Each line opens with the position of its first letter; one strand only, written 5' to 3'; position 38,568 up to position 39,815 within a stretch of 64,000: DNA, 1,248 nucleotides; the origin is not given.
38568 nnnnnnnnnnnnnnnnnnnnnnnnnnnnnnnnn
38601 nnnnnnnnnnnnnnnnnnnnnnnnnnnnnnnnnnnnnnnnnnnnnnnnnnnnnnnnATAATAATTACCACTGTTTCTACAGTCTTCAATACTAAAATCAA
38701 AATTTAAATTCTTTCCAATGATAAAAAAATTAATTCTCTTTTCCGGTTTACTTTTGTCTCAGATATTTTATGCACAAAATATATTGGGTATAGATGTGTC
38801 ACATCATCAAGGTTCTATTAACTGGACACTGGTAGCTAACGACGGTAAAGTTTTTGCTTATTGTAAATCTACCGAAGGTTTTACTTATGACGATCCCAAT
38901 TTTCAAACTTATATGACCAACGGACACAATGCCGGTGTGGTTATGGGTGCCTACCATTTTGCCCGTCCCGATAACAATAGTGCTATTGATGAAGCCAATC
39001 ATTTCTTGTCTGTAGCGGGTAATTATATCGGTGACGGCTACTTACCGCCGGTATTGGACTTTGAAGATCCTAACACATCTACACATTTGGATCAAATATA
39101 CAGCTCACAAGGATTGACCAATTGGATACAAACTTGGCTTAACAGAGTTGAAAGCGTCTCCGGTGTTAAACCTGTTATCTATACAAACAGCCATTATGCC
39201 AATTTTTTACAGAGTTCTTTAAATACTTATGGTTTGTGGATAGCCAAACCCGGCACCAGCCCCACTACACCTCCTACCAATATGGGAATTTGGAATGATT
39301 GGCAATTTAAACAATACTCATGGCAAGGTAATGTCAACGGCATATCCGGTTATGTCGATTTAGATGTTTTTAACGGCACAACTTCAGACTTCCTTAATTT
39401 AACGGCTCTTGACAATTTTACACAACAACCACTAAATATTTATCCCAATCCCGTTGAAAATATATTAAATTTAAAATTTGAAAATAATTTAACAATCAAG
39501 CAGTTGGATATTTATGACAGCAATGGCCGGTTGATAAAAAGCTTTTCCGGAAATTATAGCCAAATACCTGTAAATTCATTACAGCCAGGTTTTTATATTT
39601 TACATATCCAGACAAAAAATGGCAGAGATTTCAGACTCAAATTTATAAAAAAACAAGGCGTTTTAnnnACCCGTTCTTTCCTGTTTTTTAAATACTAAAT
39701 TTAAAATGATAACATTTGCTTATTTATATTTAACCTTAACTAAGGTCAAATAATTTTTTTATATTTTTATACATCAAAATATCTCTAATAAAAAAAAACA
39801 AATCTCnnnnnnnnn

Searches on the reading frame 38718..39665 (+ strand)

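Call 30: search_protein_families(library=pfam, proteins=[window:38718-39665:+], max_evalue=0.00001)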
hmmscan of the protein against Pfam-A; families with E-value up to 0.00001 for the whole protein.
window:38718-39665:+ (316 aa): 2 families
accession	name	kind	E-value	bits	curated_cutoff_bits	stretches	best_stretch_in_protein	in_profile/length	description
PF01183.26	Glyco_hydro_25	-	5.2e-40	138.1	27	1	25-209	1-180/180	Glycosyl hydrolases family 25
PF18962.6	Por_Secre_tail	-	1.4e-13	51.4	27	1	241-304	1-69/75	Secretion system C-terminal sorting domain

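Call 65: search_protein_families(library=ncbifam, proteins=[window:38718-39665:+], max_evalue=0.00001)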
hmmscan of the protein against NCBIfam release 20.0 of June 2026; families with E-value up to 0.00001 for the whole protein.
window:38718-39665:+ (316 aa): 2 families
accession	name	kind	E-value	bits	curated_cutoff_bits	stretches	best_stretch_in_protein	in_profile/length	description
TIGR04183.1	Por_Secre_tail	domain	5.3e-13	48.8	23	1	241-312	1-72/72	T9SS type A sorting domain-containing protein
NF038113.1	T9SSA_dep_M36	equivalog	1.2e-08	33.6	885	1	228-302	782-860/869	T9SS-dependent M36 family metallopeptidase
